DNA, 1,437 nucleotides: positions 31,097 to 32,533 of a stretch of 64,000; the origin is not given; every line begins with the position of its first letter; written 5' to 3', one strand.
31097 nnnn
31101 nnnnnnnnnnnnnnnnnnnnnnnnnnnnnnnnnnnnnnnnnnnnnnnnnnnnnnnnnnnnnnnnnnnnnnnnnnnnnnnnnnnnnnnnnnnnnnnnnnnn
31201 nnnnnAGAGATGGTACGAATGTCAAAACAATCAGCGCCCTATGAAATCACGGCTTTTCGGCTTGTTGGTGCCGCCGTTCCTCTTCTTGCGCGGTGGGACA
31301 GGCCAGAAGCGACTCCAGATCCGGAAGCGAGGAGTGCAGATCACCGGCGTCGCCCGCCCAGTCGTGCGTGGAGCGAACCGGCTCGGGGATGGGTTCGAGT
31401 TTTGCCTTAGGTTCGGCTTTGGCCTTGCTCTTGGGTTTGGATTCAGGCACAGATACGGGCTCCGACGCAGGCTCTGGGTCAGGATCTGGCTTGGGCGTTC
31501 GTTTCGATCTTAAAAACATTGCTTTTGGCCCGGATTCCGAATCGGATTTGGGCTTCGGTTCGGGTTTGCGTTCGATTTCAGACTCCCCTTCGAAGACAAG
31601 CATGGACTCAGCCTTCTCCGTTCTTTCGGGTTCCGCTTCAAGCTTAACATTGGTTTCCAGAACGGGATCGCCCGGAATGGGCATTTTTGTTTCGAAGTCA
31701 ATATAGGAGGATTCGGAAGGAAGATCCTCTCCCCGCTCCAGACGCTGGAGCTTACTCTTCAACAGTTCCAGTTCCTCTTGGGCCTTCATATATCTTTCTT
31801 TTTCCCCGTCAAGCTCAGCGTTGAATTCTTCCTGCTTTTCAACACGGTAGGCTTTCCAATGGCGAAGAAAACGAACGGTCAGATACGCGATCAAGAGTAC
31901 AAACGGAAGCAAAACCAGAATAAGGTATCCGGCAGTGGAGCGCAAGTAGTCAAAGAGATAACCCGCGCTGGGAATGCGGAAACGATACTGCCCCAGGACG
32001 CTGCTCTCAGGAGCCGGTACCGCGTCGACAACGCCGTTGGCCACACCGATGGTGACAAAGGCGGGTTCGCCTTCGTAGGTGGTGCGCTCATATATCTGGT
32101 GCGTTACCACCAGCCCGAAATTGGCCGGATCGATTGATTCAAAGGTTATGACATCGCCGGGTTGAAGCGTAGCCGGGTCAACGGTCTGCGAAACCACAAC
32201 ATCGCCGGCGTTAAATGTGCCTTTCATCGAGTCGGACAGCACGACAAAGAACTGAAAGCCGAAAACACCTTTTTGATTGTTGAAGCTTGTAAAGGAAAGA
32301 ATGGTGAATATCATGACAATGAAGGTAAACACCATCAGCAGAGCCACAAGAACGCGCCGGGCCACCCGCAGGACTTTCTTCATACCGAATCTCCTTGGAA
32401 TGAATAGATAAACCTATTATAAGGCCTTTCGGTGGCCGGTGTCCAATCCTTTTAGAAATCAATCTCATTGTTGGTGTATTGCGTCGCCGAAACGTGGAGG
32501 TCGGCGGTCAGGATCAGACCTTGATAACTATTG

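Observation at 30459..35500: Four-gene SipW/TasA-like fibre operon inserted into the conserved tig-clpP-clpX / lon-engB block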

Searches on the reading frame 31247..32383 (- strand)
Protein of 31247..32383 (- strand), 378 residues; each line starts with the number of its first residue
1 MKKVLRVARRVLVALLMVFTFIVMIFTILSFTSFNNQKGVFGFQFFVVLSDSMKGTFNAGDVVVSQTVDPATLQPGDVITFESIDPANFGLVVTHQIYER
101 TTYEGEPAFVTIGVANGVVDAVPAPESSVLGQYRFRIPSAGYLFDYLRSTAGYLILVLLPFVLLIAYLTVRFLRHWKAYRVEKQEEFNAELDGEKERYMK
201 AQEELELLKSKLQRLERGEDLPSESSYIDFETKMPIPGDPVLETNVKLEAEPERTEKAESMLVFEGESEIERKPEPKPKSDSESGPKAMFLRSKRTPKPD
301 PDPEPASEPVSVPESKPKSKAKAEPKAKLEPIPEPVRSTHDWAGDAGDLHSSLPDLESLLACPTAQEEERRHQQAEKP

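Call 3: search_protein_families(library=pfam, proteins=[window:31247-32383:-], max_evalue=1)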
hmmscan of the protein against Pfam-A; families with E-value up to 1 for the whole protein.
window:31247-32383:- (378 aa): 2 families
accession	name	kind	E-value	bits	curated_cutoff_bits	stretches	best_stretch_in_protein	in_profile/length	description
PF10502.14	Peptidase_S26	-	0.049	14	22.9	1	39-83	19-65/168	Signal peptidase, peptidase S26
PF05887.16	Trypan_PARP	-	0.064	13.7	100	1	297-335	67-105/134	Procyclic acidic repetitive protein (PARP)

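Call 4: search_protein_families(library=ncbifam, proteins=[window:31247-32383:-], max_evalue=1)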
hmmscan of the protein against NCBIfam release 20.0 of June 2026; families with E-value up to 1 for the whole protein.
window:31247-32383:- (378 aa): 3 families
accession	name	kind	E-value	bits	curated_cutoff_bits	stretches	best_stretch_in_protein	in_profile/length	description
TIGR02228.1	sigpep_I_arch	equivalog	8e-26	90.8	51.85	1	17-169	8-155/158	signal peptidase I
NF046067.1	SigPepSipWBacil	equivalog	2.4e-25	89.2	190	1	12-186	7-179/189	signal peptidase I SipW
TIGR02227.1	sigpep_I_bact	equivalog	0.00014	21.8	47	1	30-83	7-62/162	signal peptidase I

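Call 41: find_related_loci(query=A4, collection=metagenome_contigs, flank=7000)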
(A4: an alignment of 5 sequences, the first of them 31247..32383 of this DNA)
Query A4 (378 aa) in metagenome_contigs; peptide patterns used: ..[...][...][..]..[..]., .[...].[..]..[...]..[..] (x = any residue, [..] = any of these).
493 stretches matched a pattern; 2 encode a relative of the query (tblastn E <= 1e-3); 2 distinct loci.
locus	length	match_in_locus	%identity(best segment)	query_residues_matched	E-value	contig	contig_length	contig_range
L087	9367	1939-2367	32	5-160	1e-13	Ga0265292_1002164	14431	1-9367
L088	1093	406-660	33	44-132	9e-9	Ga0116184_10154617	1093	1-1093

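Call 73: search_solved_structures(query=A4, max_evalue=10, show_alignments=2)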
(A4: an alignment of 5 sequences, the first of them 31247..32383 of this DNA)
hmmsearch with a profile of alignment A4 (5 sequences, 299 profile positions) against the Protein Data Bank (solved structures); distinct sequences matched with E-value up to 10: 16.
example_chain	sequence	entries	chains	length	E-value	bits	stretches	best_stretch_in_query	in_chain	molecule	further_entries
7p2q_A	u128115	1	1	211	2.1e-05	27.1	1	45-124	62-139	Signal peptidase complex catalytic subunit SEC11C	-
7p2p_A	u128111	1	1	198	0.00018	24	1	46-164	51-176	Signal peptidase complex catalytic subunit SEC11A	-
9rjb_A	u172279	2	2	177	0.00071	22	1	46-161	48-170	Signal peptidase complex catalytic subunit SEC11A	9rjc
9l9o_A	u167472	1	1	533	0.18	14.1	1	143-221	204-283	Melatonin-related receptor,Soluble cytochrome b562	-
9ecj_B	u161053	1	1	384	0.4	13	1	153-186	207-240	P2Y purinoceptor 8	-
6ds9_A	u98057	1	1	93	0.58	12.5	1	199-270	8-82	de novo designed three helix bundle GRa3D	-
8ilb_E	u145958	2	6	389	0.68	12.3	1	180-258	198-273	Rubisco accumulation factor 1.2, chloroplastic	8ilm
9dzz_B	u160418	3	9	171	0.97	11.8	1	156-296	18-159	Sec-independent protein translocase protein TatB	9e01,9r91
6do1_A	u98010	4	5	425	1.1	11.5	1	157-245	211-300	Type-1 angiotensin II receptor,Soluble cytochrome b562 BRIL fusion protein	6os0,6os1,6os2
3ou8_A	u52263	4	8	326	1.8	10.8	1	65-120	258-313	Adenosine deaminase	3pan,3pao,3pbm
8th4_A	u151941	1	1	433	1.9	10.8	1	158-217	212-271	Type-1 angiotensin II receptor Soluble cytochrome b562 complex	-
4xa4_A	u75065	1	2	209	2.6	10.3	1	181-245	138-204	Xrcc4-MYH7(1551-1609) chimera protein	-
6ysl_A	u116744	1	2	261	3.7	9.8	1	187-226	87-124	Motility protein B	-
5to5_A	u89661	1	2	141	6.7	9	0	177-265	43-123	Nucleoprotein TPR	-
5to7_A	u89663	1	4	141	7.9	8.8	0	177-265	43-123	Nucleoprotein TPR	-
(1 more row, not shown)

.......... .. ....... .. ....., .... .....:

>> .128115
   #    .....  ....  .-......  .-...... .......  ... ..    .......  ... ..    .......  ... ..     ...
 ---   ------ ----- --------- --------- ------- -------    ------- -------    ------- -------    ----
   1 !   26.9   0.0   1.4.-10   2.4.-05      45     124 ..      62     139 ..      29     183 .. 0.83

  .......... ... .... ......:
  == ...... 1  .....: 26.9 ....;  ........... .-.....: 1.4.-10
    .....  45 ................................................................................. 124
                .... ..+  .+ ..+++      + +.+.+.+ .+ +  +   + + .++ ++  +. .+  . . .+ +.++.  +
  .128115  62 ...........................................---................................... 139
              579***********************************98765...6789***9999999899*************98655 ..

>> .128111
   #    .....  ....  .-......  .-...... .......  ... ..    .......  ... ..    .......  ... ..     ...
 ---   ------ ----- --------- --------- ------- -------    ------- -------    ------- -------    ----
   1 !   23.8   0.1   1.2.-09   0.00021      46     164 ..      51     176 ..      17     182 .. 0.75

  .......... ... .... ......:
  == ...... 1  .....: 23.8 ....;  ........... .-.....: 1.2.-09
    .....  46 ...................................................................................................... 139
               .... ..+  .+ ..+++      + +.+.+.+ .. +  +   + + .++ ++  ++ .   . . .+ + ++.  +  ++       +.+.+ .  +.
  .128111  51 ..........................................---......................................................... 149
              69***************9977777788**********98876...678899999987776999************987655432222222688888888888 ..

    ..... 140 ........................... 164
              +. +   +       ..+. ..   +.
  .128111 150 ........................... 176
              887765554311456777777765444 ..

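Call 78: list_cluster_members(proteins=[P0001, P0002, P0154, window:31247-32383:-, window:35544-36917:-])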
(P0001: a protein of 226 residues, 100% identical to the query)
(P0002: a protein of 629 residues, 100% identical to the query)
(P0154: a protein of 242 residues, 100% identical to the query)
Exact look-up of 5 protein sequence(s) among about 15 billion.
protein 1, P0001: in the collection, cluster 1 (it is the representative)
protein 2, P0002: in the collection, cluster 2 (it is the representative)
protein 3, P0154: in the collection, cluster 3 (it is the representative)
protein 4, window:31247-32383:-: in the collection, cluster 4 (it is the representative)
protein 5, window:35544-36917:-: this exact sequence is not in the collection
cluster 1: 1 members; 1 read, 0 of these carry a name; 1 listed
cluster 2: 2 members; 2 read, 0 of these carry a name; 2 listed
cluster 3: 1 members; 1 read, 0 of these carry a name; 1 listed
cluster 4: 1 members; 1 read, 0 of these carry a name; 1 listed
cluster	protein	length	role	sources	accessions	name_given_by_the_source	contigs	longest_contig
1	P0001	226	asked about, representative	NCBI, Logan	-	-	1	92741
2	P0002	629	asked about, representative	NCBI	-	-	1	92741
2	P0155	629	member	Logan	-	-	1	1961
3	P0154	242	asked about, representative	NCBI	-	-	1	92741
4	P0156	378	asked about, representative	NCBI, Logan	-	-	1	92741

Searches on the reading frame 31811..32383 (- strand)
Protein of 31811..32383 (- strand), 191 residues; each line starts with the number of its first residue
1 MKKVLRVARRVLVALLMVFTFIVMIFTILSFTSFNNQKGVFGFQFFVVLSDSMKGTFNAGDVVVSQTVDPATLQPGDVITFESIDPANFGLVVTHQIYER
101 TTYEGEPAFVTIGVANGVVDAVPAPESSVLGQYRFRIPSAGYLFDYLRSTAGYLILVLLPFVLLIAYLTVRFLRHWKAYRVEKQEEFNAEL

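Call 72: search_solved_structures(query=window:31811-32383:-, max_evalue=1, show_alignments=2)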
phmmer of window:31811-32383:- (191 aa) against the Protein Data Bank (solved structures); distinct sequences matched with E-value up to 1: 0.
